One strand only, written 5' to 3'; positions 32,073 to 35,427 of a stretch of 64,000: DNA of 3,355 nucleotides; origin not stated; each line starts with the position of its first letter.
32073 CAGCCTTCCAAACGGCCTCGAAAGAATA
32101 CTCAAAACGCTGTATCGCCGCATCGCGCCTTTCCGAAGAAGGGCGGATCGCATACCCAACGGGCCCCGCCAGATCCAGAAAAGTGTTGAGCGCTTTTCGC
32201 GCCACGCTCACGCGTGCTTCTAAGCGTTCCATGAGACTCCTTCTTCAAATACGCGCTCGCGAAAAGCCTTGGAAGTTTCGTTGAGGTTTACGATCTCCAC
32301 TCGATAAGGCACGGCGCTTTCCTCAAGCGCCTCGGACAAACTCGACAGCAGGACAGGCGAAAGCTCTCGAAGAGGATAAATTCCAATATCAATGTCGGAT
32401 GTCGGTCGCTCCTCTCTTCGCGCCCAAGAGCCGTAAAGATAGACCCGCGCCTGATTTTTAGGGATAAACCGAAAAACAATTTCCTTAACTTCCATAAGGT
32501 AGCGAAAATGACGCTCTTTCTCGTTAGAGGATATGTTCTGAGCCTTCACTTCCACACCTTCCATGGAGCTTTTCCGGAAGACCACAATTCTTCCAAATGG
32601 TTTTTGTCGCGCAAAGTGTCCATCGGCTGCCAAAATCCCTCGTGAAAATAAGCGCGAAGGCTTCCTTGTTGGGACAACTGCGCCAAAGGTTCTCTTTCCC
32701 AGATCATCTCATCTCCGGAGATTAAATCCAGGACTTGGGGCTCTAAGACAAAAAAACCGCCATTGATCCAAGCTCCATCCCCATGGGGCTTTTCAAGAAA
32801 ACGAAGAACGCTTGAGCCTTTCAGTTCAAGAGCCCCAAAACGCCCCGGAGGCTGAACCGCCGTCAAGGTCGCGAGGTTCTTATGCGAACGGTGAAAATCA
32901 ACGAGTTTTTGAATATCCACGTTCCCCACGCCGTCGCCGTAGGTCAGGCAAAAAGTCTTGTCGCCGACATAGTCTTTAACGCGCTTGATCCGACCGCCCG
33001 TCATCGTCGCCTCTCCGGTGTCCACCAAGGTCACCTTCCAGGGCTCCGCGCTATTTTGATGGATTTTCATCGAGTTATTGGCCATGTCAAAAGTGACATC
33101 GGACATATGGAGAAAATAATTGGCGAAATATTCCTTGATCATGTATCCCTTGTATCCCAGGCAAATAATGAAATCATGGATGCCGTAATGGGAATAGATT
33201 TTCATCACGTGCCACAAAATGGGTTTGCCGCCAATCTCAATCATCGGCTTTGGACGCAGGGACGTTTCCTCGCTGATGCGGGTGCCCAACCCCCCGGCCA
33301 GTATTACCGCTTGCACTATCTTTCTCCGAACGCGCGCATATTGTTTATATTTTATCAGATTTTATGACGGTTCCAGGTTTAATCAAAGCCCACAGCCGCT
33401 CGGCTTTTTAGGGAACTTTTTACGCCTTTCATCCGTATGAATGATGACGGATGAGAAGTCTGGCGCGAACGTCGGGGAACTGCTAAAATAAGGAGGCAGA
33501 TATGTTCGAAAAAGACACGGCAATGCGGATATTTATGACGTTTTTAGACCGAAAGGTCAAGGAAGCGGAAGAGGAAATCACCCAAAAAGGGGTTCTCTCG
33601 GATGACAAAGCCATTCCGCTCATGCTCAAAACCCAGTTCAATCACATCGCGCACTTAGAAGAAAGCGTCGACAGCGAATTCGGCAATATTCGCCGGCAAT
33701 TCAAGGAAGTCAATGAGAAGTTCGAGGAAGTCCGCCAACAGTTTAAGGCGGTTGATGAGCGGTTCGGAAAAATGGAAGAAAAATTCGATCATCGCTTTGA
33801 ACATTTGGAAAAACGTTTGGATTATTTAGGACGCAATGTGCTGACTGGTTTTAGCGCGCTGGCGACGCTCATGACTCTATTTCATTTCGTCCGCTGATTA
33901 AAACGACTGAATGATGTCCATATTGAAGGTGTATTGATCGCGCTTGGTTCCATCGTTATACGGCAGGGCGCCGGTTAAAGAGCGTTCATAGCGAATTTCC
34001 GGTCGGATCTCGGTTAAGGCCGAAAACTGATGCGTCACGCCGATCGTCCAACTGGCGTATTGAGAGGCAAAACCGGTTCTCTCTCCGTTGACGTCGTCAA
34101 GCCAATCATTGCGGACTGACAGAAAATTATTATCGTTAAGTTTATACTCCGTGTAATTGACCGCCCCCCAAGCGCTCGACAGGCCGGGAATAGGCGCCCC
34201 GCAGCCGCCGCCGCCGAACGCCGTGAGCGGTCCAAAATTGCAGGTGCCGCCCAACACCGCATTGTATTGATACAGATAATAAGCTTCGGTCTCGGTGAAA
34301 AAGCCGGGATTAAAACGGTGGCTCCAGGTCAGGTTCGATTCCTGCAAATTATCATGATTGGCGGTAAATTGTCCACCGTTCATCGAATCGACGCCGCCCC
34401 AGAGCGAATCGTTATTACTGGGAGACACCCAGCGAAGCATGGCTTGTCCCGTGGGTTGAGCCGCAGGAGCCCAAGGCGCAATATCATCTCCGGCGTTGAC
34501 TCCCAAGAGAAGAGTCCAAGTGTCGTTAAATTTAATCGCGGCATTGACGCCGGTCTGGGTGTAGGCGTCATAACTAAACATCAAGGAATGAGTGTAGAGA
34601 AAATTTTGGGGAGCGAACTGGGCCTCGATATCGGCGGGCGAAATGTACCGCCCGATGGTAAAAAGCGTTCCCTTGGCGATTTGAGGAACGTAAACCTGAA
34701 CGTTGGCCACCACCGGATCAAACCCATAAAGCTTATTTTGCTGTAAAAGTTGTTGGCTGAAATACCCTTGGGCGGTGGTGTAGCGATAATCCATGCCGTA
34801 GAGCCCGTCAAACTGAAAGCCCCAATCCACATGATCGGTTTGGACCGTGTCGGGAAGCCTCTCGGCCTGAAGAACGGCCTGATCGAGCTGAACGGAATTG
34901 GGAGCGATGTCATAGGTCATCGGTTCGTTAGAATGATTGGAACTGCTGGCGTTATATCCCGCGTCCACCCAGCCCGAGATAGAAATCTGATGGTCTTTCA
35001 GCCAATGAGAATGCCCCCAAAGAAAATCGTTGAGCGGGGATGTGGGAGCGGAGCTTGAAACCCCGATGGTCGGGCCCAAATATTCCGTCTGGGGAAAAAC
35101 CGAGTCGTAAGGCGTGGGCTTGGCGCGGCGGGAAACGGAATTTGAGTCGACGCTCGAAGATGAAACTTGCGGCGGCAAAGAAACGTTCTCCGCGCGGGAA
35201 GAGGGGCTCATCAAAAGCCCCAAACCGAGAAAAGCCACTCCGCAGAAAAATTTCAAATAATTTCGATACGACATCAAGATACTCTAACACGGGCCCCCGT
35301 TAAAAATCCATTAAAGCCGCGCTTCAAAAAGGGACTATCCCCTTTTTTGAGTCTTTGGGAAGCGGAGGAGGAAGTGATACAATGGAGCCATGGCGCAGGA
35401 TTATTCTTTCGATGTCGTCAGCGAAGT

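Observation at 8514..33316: The glycan locus as a cassette landing pad: 7 TA/Abi modules and 3 AAA ATPases sit at gene junctions and leave gene-end echoes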

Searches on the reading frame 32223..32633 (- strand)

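Call 6: search_protein_families(library=pfam, proteins=[window:32223-32633:-], max_evalue=0.01)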
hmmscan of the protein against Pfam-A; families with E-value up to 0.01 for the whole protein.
window:32223-32633:- (137 aa): 3 families
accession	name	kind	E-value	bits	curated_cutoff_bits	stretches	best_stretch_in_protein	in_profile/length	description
PF18765.7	Polbeta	-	4.5e-13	49.6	26.9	1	62-133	14-85/93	Polymerase beta, Nucleotidyltransferase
PF01909.29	NTP_transf_2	-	3.9e-06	27.6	21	1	47-121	2-78/93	Nucleotidyltransferase domain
PF22600.2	MTPAP-like_central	-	0.002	18.7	27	1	33-87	13-65/139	Poly(A) RNA polymerase, mitochondrial-like, central palm domain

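Call 39: search_protein_families(library=padloc, proteins=[window:32223-32564:-], max_evalue=0.001)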
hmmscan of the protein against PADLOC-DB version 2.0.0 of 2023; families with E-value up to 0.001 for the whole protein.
window:32223-32564:- (114 aa): 7 families
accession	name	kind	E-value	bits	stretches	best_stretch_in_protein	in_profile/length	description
PDLC04904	PDC-S09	-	4e-10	37.8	1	39-111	26-97/104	-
PDLC03138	Specificity_I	-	2.7e-07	28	1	27-108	13-91/485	Type I specificity subunit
PDLC04902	PDC-S09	-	5.5e-07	27.8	1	39-110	22-93/97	-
PDLC04903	PDC-S09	-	1.1e-06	26.9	1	23-62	11-50/108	-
PDLC04906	PDC-S09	-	1.2e-06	26.8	1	40-108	26-94/98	-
PDLC04907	PDC-S09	-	2.1e-05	22.6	1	38-63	27-52/114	-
PDLC04901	PDC-S09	-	0.00082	18.1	1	25-111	7-94/126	-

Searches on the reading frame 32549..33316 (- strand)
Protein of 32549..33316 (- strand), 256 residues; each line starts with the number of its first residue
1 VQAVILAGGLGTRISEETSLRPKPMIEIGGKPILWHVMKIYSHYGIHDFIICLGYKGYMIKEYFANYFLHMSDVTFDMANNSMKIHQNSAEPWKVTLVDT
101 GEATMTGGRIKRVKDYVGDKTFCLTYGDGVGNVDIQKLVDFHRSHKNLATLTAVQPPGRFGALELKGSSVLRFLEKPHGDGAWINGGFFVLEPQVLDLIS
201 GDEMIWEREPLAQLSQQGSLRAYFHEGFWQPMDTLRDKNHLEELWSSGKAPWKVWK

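Call 40: search_protein_families(library=ncbifam, proteins=[window:32549-33316:-], max_evalue=0.00001)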
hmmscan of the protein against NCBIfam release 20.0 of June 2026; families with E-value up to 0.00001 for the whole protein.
window:32549-33316:- (256 aa): 16 families
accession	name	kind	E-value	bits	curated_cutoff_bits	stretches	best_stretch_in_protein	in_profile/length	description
TIGR02623.1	G1P_cyt_trans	equivalog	1.3e-144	480.2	300.25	1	1-255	1-255/255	glucose-1-phosphate cytidylyltransferase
TIGR03992.1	Arch_glmU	subfamily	4.6e-26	91.6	292.1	2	1-70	1-70/393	bifunctional sugar-1-phosphate nucleotidylyltransferase/acetyltransferase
NF052502.1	man1P_GTase_Rv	exception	3.7e-23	81.9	440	1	1-236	1-221/352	mannose-1-phosphate guanylyltransferase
NF049965.1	GlMnHpPGnyltfHddC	equivalog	6.8e-22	78.2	300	1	1-200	1-176/221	D-glycero-D-manno-heptose 1-phosphate guanosyltransferase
TIGR01208.1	rmlA_long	equivalog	1.3e-18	67.1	320.25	1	3-199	2-182/353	glucose-1-phosphate thymidylyltransferase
NF041313.1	UDPGP_AglF_Halo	equivalog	3e-17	62.9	400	1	1-196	1-179/234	UTP--glucose-1-phosphate uridylyltransferase AglF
NF045761.1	NAMPUrTaseMurU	equivalog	3.7e-16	59.7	250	1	1-241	1-223/226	N-acetylmuramate alpha-1-phosphate uridylyltransferase MurU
NF041173.1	Sug_nt_acttase_Thmprot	equivalog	4.3e-14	52.3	600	1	1-200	1-177/405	bifunctional sugar-1-phosphate nucleotidylyltransferase/acetyltransferase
NF041135.1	IPPtranDIPPsyn_Thcocales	equivalog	1.8e-12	47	580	1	1-57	1-53/419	bifunctional L-myo-inositol-1-phosphate cytidylyltransferase/CDP-L-myo-inositol myo-inositolphosphotransferase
TIGR01099.1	galU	equivalog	8.9e-10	38.6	326.8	1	2-155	3-160/261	UTP--glucose-1-phosphate uridylyltransferase GalU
NF003670.0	PRK05293.1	equivalog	2.3e-08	33.4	470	1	2-196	6-201/382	glucose-1-phosphate adenylyltransferase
TIGR02091.1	glgC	equivalog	3e-08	33.1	424.9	1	2-180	2-179/364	glucose-1-phosphate adenylyltransferase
TIGR01173.1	glmU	equivalog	5e-08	32.2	366.85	1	1-71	1-68/452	bifunctional UDP-N-acetylglucosamine diphosphorylase/glucosamine-1-phosphate N-acetyltransferase GlmU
NF001947.0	PRK00725.1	subfamily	9.3e-08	31.2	470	1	3-179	19-195/426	glucose-1-phosphate adenylyltransferase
NF010934.1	PRK14354.1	equivalog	4e-06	25.6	450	0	3-66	2-62/447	bifunctional UDP-N-acetylglucosamine diphosphorylase/glucosamine-1-phosphate N-acetyltransferase GlmU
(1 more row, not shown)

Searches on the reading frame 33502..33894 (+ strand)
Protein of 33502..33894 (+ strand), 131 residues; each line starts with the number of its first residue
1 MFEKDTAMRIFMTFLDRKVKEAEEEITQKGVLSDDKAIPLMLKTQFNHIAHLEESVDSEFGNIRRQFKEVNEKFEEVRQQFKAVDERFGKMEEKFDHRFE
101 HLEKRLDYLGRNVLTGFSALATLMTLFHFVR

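Call 46: search_protein_families(library=pfam, proteins=[window:33502-33894:+], max_evalue=0.01)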
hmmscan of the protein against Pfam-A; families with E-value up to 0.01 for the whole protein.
window:33502-33894:+ (131 aa): 5 families
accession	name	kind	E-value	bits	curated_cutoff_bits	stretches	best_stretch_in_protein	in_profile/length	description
PF06160.17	EzrA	-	0.00037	19.4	39.6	1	55-107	119-178/557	Septation ring formation regulator, EzrA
PF23338.1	PTHB1_hp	-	0.0036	18.1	27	1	50-115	5-70/104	PTHB1 hairpin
PF07195.17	FliD_C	-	0.0049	16.8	25.4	0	50-104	175-229/236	Flagellar hook-associated protein 2 C-terminus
PF23831.1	DUF7201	-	0.0065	16.6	27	1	70-126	50-113/142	Coiled-coil region of unknown function (DUF7201)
PF10498.14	IFT57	-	0.0088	15.5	40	1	43-104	253-314/360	Intra-flagellar transport protein 57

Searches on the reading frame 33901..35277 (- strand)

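Call 74: search_protein_families(library=pfam, proteins=[window:33901-35277:-], max_evalue=0.01)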
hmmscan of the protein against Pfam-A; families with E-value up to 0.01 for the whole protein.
window:33901-35277:- (459 aa): 1 family
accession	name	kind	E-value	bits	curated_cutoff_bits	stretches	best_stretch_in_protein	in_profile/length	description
PF07642.17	BBP2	-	2e-41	142.8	26.2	1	98-459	2-339/339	Putative beta-barrel porin-2, OmpL-like. bbp2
